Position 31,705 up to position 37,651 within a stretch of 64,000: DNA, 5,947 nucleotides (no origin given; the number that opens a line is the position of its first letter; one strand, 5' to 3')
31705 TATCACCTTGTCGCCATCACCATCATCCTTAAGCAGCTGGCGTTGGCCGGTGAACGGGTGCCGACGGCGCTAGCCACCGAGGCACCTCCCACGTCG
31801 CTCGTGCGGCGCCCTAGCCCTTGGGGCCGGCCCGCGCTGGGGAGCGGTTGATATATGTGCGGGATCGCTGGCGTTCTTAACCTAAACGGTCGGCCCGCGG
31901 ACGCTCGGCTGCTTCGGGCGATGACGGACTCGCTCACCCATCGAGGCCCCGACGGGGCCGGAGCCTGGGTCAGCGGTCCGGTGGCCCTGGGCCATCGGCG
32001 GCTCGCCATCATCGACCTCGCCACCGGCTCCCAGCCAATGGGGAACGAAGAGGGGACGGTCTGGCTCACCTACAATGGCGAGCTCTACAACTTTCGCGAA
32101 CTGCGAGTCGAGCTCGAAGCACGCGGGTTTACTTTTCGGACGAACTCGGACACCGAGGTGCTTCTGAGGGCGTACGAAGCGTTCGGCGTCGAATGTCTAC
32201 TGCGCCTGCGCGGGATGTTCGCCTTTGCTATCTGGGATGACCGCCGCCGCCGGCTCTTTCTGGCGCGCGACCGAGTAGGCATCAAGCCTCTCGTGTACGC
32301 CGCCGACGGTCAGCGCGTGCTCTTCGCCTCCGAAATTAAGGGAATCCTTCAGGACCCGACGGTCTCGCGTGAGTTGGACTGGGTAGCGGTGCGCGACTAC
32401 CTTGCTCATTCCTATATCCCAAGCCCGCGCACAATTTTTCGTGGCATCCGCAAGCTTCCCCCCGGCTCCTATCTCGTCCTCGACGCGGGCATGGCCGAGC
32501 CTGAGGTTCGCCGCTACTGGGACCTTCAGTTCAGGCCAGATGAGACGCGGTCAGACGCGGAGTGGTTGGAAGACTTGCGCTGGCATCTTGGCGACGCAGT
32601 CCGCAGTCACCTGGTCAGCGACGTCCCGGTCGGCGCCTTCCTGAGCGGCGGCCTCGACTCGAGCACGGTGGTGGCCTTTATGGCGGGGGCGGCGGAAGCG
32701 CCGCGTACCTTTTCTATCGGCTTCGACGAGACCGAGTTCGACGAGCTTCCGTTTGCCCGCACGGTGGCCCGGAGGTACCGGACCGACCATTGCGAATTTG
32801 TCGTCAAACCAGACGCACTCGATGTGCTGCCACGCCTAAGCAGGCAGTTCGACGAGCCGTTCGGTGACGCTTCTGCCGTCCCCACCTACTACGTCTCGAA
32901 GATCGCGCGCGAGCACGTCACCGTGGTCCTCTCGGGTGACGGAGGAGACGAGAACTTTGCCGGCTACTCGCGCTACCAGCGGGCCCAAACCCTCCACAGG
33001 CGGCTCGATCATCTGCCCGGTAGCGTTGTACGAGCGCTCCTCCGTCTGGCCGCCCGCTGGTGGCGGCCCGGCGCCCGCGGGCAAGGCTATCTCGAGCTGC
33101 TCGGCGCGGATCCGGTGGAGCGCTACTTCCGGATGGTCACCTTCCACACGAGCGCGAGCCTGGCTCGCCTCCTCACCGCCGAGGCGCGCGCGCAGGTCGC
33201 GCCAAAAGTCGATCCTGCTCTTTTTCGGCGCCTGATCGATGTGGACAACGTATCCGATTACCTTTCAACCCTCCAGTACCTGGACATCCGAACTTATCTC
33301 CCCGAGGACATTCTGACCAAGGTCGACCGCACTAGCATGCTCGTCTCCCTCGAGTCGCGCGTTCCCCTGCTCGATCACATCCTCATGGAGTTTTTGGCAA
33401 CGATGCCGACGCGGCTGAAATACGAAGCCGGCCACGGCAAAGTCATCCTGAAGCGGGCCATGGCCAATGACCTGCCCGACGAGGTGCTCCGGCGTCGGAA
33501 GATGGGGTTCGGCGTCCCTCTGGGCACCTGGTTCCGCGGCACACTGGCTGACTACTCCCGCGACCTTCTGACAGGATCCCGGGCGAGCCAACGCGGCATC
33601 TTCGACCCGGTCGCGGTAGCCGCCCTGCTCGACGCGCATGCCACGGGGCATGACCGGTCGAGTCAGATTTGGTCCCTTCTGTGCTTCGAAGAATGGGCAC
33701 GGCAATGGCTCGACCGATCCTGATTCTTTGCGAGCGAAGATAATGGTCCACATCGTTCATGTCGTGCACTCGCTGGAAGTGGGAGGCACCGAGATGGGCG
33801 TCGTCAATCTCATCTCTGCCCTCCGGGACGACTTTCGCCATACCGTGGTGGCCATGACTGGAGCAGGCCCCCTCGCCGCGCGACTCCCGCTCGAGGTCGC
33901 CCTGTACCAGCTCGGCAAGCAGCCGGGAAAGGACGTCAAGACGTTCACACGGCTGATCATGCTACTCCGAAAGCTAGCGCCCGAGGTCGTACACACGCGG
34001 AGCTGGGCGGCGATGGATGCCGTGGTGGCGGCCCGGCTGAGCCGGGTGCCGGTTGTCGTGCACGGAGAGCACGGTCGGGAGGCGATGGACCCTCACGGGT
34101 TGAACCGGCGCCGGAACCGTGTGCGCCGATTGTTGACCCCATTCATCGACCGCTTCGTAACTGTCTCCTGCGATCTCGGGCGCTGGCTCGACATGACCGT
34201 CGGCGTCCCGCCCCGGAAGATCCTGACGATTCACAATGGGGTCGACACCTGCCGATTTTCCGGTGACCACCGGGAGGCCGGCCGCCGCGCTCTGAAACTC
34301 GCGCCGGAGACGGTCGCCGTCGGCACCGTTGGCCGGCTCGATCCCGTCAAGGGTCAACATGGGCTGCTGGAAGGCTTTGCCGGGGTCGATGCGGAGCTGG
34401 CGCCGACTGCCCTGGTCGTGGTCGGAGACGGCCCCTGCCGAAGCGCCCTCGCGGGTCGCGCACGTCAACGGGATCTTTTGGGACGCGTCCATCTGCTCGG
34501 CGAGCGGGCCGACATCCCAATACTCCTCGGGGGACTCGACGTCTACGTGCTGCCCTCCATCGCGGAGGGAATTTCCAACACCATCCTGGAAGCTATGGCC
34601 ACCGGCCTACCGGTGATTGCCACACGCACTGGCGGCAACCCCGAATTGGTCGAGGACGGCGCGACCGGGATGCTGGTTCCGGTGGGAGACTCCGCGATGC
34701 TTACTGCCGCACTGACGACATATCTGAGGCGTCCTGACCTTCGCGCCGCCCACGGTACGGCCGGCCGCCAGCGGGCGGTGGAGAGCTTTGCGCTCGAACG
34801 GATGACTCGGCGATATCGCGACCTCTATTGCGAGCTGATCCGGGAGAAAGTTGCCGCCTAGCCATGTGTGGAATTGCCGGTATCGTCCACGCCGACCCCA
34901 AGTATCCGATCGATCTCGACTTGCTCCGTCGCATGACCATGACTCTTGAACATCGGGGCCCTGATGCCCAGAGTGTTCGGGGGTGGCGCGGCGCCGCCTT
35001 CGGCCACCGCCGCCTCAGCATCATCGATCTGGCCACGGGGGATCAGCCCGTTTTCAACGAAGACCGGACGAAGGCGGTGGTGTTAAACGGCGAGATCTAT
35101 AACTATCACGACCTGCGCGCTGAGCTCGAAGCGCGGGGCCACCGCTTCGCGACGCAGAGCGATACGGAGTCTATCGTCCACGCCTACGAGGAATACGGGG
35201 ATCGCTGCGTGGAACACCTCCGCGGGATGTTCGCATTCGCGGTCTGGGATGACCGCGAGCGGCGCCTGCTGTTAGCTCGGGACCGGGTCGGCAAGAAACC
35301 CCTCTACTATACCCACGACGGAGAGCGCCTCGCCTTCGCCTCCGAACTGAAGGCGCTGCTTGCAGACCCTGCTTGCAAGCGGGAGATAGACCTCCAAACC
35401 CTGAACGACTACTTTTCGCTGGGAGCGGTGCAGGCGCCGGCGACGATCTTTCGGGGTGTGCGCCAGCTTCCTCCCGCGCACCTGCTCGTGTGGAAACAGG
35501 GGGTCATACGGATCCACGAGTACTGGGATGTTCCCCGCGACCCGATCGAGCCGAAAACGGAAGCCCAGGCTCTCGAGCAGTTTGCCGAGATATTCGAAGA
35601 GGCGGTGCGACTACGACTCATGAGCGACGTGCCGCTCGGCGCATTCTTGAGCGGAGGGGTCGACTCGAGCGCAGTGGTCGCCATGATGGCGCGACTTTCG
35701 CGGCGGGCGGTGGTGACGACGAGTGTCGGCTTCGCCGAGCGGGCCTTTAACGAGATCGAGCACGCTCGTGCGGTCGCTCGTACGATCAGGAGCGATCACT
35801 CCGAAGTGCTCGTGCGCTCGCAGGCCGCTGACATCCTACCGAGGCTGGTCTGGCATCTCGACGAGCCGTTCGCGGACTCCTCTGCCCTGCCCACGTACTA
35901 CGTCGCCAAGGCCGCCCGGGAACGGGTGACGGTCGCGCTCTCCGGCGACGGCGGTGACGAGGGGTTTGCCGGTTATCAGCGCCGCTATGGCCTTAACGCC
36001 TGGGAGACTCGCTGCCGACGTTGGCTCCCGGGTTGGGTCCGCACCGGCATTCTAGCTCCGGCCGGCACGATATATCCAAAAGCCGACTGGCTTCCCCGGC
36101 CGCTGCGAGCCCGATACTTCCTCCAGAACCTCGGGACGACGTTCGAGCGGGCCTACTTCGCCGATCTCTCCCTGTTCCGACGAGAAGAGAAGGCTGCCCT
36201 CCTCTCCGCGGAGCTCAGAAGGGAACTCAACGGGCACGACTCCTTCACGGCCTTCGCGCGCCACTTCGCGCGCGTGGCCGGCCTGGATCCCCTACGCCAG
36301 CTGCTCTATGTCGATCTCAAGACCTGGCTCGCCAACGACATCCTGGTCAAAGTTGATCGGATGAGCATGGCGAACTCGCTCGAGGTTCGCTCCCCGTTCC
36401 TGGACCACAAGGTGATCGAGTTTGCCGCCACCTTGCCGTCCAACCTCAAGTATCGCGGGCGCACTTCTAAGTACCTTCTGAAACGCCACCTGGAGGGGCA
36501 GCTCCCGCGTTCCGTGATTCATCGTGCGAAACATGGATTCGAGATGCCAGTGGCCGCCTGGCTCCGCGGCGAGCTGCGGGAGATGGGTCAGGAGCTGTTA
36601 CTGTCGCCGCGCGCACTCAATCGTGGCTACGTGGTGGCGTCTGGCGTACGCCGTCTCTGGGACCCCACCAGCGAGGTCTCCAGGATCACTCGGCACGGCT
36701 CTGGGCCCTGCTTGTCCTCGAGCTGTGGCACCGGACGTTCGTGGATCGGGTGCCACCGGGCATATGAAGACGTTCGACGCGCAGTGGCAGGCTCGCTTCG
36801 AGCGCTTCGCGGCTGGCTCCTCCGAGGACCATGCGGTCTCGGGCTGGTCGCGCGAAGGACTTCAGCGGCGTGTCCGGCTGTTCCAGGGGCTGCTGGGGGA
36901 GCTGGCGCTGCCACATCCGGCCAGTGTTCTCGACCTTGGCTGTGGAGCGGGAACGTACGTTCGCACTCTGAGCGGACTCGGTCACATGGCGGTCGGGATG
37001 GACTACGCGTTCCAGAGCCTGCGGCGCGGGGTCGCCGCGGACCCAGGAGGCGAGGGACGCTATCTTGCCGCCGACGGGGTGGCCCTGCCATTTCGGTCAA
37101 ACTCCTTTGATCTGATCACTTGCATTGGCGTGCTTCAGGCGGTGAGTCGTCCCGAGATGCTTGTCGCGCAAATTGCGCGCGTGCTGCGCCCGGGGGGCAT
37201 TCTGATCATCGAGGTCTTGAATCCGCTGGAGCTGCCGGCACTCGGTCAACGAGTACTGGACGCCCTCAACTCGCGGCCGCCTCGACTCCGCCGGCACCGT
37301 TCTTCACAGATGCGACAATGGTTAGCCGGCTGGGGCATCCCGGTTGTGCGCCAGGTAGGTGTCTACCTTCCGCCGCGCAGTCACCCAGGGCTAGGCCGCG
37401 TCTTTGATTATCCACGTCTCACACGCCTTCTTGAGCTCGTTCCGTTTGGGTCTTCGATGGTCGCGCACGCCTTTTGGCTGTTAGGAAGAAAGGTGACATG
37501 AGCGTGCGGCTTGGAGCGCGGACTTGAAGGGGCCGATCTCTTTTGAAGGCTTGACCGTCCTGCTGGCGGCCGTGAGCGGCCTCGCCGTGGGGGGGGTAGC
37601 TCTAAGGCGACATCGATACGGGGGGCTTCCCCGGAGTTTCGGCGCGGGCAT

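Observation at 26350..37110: Three (four with the 3' edge gene) asparagine-synthetase-family paralogs in one locus; the first lacks the glutaminase Cys nucleophile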

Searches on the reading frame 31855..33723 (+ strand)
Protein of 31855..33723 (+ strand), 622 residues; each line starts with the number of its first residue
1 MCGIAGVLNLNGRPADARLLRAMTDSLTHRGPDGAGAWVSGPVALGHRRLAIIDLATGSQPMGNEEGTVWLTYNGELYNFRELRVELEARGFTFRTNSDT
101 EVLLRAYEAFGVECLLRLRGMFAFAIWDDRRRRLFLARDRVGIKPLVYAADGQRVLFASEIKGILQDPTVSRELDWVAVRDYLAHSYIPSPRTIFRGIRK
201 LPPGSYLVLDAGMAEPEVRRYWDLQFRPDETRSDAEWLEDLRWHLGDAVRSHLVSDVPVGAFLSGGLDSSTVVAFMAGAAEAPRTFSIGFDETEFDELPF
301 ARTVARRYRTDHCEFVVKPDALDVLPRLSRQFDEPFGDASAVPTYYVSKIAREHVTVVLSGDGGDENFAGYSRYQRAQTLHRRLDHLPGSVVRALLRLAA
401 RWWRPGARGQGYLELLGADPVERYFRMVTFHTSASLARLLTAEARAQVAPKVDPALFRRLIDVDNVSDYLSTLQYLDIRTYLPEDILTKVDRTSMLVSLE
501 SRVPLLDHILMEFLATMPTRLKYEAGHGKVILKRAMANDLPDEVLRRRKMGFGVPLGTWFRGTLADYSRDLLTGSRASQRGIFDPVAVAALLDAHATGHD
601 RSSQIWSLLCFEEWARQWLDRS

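Call 7: search_protein_families(library=ncbifam, proteins=[window:31855-33723:+], max_evalue=0.00001)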
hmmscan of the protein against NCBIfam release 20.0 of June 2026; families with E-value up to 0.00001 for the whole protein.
window:31855-33723:+ (622 aa): 9 families
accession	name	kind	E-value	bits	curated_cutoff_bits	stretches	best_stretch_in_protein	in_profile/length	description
TIGR03108.1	eps_aminotran_1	hypoth_equivalog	2.1e-211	703.9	816.9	1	1-616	1-626/628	XrtA/PEP-CTERM system amidotransferase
TIGR01536.1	asn_synth_AEB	equivalog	2.6e-149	498.6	267.1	1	2-552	1-517/517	asparagine synthase (glutamine-hydrolyzing)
TIGR03104.1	trio_amidotrans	equivalog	3.8e-139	464.6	570.1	2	1-377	1-386/589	N-acetylglutaminylglutamine amidotransferase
NF006949.0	PRK09431.1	equivalog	6.6e-91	305.5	499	3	1-166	1-167/554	asparagine synthase B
NF033535.1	lass_lactam_cya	exception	7e-86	289.2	525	2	1-368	1-376/668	lasso peptide isopeptide bond-forming cyclase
NF033561.1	macrolact_Ik_Al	subfamily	4.3e-19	68.5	300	1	169-368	127-331/561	albusnodin/ikarugamycin family macrolactam cyclase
TIGR01134.1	purF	equivalog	2.1e-12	47.2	350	1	44-160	67-195/432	amidophosphoribosyltransferase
NF001484.0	PRK00331.1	subfamily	2.7e-09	36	381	1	41-166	65-200/601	isomerizing glutamine--fructose-6-phosphate transaminase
TIGR01135.1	glmS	equivalog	7.6e-09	34.6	418.05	1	42-166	65-199/607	glutamine--fructose-6-phosphate transaminase (isomerizing)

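Call 18: search_protein_families(library=pfam, proteins=[window:31855-33723:+], max_evalue=0.001)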
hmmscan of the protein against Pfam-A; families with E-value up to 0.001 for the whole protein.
window:31855-33723:+ (622 aa): 3 families
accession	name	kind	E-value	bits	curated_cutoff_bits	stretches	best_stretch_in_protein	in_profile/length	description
PF00733.27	Asn_synthase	-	6.2e-103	345.6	21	1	241-616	2-354/354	Asparagine synthase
PF13537.11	GATase_7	-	1e-47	161.6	25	1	47-165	1-122/123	Glutamine amidotransferase domain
PF13522.11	GATase_6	-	2.2e-47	160.7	27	1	32-160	1-130/130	Glutamine amidotransferase domain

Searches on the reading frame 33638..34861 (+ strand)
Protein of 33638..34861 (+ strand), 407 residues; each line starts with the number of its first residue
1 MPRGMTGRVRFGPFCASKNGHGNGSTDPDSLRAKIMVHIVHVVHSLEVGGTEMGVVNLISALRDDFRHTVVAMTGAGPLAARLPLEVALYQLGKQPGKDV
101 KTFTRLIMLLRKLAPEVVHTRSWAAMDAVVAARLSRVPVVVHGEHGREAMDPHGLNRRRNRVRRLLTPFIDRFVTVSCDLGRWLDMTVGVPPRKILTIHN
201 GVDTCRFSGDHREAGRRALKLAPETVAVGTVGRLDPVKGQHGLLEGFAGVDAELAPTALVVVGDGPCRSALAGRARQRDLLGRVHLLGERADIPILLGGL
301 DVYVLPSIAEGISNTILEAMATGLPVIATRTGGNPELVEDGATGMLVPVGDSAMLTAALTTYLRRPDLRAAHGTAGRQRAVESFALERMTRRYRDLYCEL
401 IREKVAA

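Call 7: search_protein_families(library=ncbifam, proteins=[window:33638-34861:+], max_evalue=0.00001)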
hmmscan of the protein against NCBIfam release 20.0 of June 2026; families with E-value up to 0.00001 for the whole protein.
window:33638-34861:+ (407 aa): 32 families (the best 25 are shown)
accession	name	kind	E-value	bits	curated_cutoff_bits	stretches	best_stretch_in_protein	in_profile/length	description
TIGR03088.1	stp2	hypoth_equivalog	5.6e-118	394.2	409.05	1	37-400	2-373/374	TIGR03088 family PEP-CTERM/XrtA system glycosyltransferase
TIGR03999.1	thiol_BshA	equivalog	1.9e-33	115.9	273.7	1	191-401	165-374/375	N-acetyl-alpha-D-glucosaminyl L-malate synthase BshA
NF041876.1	EPS_EpsE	equivalog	5.2e-32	111.5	400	1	191-389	184-385/389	exopolysaccharide biosynthesis GT4 family glycosyltransferase EpsE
TIGR02149.1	glgA_Coryne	subfamily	5.8e-26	91.5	302.4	1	100-400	68-390/391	glycogen synthase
TIGR04063.1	stp3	hypoth_equivalog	2.3e-23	82.7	442.05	1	103-401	81-396/397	TIGR04063 family PEP-CTERM/XrtA system glycosyltransferase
TIGR04157.1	glyco_rSAM_CFB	subfamily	1.1e-22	80.6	400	1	167-397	167-406/406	TIGR04157 family glycosyltransferase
TIGR03449.1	mycothiol_MshA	equivalog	3.3e-19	69.1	462.5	1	188-400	183-403/406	D-inositol-3-phosphate glycosyltransferase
NF038229.1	Glyco4_Geo_Pelo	equivalog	8e-19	67.8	400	1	233-401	169-337/338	GPMC system family 4 glycosyltransferase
NF047684.1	TeichurnBiosyTuaC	equivalog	4.5e-17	62.1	550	1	199-399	191-388/391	teichuronic acid biosynthesis protein TuaC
NF050063.1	ProtGlycPglJ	equivalog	9.7e-17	61.2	500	1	229-382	198-349/363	N-acetylgalactosamine-N,N'-diacetylbacillosaminyl-diphospho-undecaprenol 4-alpha-N-acetylgalactosaminyltransferase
TIGR04047.1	MSMEG_0565_glyc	hypoth_equivalog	4e-16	59.1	259.85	1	104-397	73-371/373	MSMEG_0565 family glycosyltransferase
TIGR04005.1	wcaL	equivalog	4.6e-16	58.7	537.6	1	187-364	191-369/406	colanic acid biosynthesis glycosyltransferase WcaL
NF038011.1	PelF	equivalog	5.7e-16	58.6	100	1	185-397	272-489/489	GT4 family glycosyltransferase PelF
NF011726.0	PRK15179.1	equivalog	1.1e-15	57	733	1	100-391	386-685/694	Vi polysaccharide biosynthesis protein TviE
NF038298.1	EPS_HpsO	equivalog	8.9e-14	51.1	575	1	200-400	176-387/388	hormogonium polysaccharide biosynthesis glycosyltransferase HpsO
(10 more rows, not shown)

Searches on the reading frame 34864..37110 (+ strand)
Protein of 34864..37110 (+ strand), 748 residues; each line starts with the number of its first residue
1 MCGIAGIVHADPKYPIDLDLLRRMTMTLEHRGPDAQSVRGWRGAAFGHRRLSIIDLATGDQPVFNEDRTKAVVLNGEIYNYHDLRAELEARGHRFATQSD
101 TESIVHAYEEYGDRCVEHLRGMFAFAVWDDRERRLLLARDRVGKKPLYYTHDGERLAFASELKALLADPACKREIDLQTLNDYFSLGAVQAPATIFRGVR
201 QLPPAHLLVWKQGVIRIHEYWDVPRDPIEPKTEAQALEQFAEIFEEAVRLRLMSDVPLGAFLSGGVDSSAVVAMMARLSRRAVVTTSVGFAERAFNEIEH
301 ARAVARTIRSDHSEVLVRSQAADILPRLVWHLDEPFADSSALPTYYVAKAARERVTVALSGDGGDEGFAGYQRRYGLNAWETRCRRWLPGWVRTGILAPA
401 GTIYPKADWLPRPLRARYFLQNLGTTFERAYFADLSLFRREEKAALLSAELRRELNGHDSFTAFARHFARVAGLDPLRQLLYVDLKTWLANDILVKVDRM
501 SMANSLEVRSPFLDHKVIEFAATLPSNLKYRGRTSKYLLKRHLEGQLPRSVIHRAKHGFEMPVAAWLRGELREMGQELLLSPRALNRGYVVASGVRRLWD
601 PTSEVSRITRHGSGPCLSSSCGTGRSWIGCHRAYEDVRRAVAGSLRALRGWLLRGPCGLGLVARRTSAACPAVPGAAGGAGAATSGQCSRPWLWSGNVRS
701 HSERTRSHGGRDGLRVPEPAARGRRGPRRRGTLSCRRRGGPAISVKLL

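Call 7: search_protein_families(library=ncbifam, proteins=[window:34864-37110:+], max_evalue=0.00001)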
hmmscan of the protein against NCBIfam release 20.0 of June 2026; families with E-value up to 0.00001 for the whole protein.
window:34864-37110:+ (748 aa): 9 families
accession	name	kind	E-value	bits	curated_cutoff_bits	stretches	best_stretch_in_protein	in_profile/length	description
TIGR03108.1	eps_aminotran_1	hypoth_equivalog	6.3e-217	722.2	816.9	1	1-599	1-601/628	XrtA/PEP-CTERM system amidotransferase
TIGR01536.1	asn_synth_AEB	equivalog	9.9e-154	513.1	267.1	1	2-559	1-517/517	asparagine synthase (glutamine-hydrolyzing)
TIGR03104.1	trio_amidotrans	equivalog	5.3e-126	421.2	570.1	2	1-372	1-381/589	N-acetylglutaminylglutamine amidotransferase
NF006949.0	PRK09431.1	equivalog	3.6e-93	313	499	3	1-167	1-167/554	asparagine synthase B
NF033535.1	lass_lactam_cya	exception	2.1e-80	271.1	525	2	1-367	1-375/668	lasso peptide isopeptide bond-forming cyclase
NF033561.1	macrolact_Ik_Al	subfamily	1.5e-20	73.3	300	1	124-366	82-329/561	albusnodin/ikarugamycin family macrolactam cyclase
NF001484.0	PRK00331.1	subfamily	7.3e-13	47.8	381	1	62-167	87-200/601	isomerizing glutamine--fructose-6-phosphate transaminase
TIGR01135.1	glmS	equivalog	1.7e-12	46.6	418.05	1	62-167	86-199/607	glutamine--fructose-6-phosphate transaminase (isomerizing)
TIGR01134.1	purF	equivalog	2.8e-11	43.5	350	1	45-172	67-206/432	amidophosphoribosyltransferase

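Call 18: search_protein_families(library=pfam, proteins=[window:34864-36670:+], max_evalue=0.001)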
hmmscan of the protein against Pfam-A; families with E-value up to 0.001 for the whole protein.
window:34864-36670:+ (602 aa): 4 families
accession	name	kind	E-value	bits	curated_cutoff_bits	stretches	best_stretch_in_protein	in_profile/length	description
PF00733.27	Asn_synthase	-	2e-98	330.7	21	1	240-600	2-329/354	Asparagine synthase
PF13537.11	GATase_7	-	7e-51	171.8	25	1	48-167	1-123/123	Glutamine amidotransferase domain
PF13522.11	GATase_6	-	5.1e-43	146.6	27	1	42-161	10-130/130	Glutamine amidotransferase domain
PF12481.13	DUF3700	-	6.5e-05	22.9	27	1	113-161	123-171/228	Aluminium induced protein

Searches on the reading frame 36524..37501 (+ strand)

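Call 7: search_protein_families(library=ncbifam, proteins=[window:36524-37501:+], max_evalue=0.00001)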
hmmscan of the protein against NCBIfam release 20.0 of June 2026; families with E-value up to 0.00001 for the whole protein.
window:36524-37501:+ (325 aa): 16 families
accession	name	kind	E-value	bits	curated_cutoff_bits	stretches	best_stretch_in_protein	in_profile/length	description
NF045667.1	MTase_DVU1556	equivalog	2.2e-20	73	155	1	124-229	15-119/213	DVU_1556 family methyltransferase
TIGR02072.1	BioC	equivalog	1.6e-13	51.1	184.95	1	119-267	23-167/244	malonyl-ACP O-methyltransferase BioC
NF001241.0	PRK00216.1-2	equivalog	9.9e-12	45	327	1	131-236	51-154/231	demethylmenaquinone methyltransferase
NF007610.0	PRK10258.1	equivalog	8.9e-11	41.6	342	1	113-270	26-178/251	malonyl-ACP O-methyltransferase BioC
TIGR01983.1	UbiG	equivalog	1.1e-09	37.9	102.95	1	133-233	51-155/228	bifunctional 2-polyprenyl-6-hydroxyphenol methylase/3-demethylubiquinol 3-O-methyltransferase UbiG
TIGR01934.1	MenG_MenH_UbiE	subfamily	3.8e-09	36.2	158.35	1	130-234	38-147/223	ubiquinone/menaquinone biosynthesis methyltransferase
NF041537.1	ArsM_AhpD_UU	exception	5.6e-09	35.2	510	1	133-229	78-180/345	arsenite methyltransferase/AhpD domain selenoprotein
NF047649.1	MTase_UXPK_star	exception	3.3e-08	32.9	460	1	133-229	79-181/283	methyltransferase/UXPK-star double selenoprotein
TIGR04345.1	ovoA_Cterm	equivalog_domain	6.9e-08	32.3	170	0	181-230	121-170/242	putative 4-mercaptohistidine N1-methyltransferase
NF001244.0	PRK00216.1-5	equivalog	3.7e-07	29.7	216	1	131-230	48-155/236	bifunctional demethylmenaquinone methyltransferase/2-methoxy-6-polyprenyl-1,4-benzoquinol methylase UbiE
NF043040.1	corrin_prot_MT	hypoth_equivalog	5.4e-07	29.3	180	1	133-229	43-147/216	corrinoid protein-associated methyltransferase CpaM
NF041536.1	ArsM_DUF2284_UU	exception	1.8e-06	26.6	575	1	132-229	77-180/459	arsenite methyltransferase/DUF2284 domain selenoprotein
NF001240.0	PRK00216.1-1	equivalog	2.3e-06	26.8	378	1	175-234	112-174/251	bifunctional demethylmenaquinone methyltransferase/2-methoxy-6-polyprenyl-1,4-benzoquinol methylase UbiE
TIGR00452.1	TIGR00452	equivalog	2.6e-06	26.5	275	1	133-232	119-222/316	tRNA 5-methoxyuridine(34)/uridine 5-oxyacetic acid(34) synthase CmoB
NF011650.0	PRK15068.1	equivalog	4.3e-06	25.8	209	1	134-232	125-228/324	tRNA 5-methoxyuridine(34)/uridine 5-oxyacetic acid(34) synthase CmoB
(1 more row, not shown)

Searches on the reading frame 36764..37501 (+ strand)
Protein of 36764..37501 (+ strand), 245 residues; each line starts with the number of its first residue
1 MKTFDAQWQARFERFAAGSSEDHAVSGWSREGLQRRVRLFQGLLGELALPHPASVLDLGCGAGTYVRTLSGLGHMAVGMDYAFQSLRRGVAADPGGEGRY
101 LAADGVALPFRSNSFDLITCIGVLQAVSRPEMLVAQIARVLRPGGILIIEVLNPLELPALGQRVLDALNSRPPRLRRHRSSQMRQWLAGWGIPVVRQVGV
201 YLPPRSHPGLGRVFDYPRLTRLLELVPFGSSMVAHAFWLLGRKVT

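Call 18: search_protein_families(library=pfam, proteins=[window:36764-37501:+], max_evalue=0.001)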
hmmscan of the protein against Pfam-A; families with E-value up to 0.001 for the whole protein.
window:36764-37501:+ (245 aa): 9 families
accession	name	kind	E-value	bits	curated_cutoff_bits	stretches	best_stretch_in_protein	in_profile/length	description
PF08241.18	Methyltransf_11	-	8.4e-20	71.7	21.2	1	56-149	1-95/95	Methyltransferase domain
PF13489.12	Methyltransf_23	-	1e-15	58.3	27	1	43-189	12-156/164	Methyltransferase domain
PF13649.12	Methyltransf_25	-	1.4e-15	58.2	27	1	55-145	1-97/97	Methyltransferase domain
PF08242.18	Methyltransf_12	-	2.2e-11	44.8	30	1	56-147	1-98/98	Methyltransferase domain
PF13847.12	Methyltransf_31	-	1.8e-10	41.1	27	1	54-153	6-113/145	Methyltransferase domain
PF01209.24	Ubie_methyltran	-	1.3e-06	28.4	20.1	1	52-149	48-151/233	ubiE/COQ5 methyltransferase family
PF08003.17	Methyltransf_9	-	0.00031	20.3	23.8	1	53-152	117-220/315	Protein of unknown function (DUF1698)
PF03141.22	Methyltransf_29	-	0.00034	19.7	23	1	55-149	121-217/506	Putative S-adenosyl-L-methionine-dependent methyltransferase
PF07021.18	MetW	-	0.0008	19.5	21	0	52-141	14-102/193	Methionine biosynthesis protein MetW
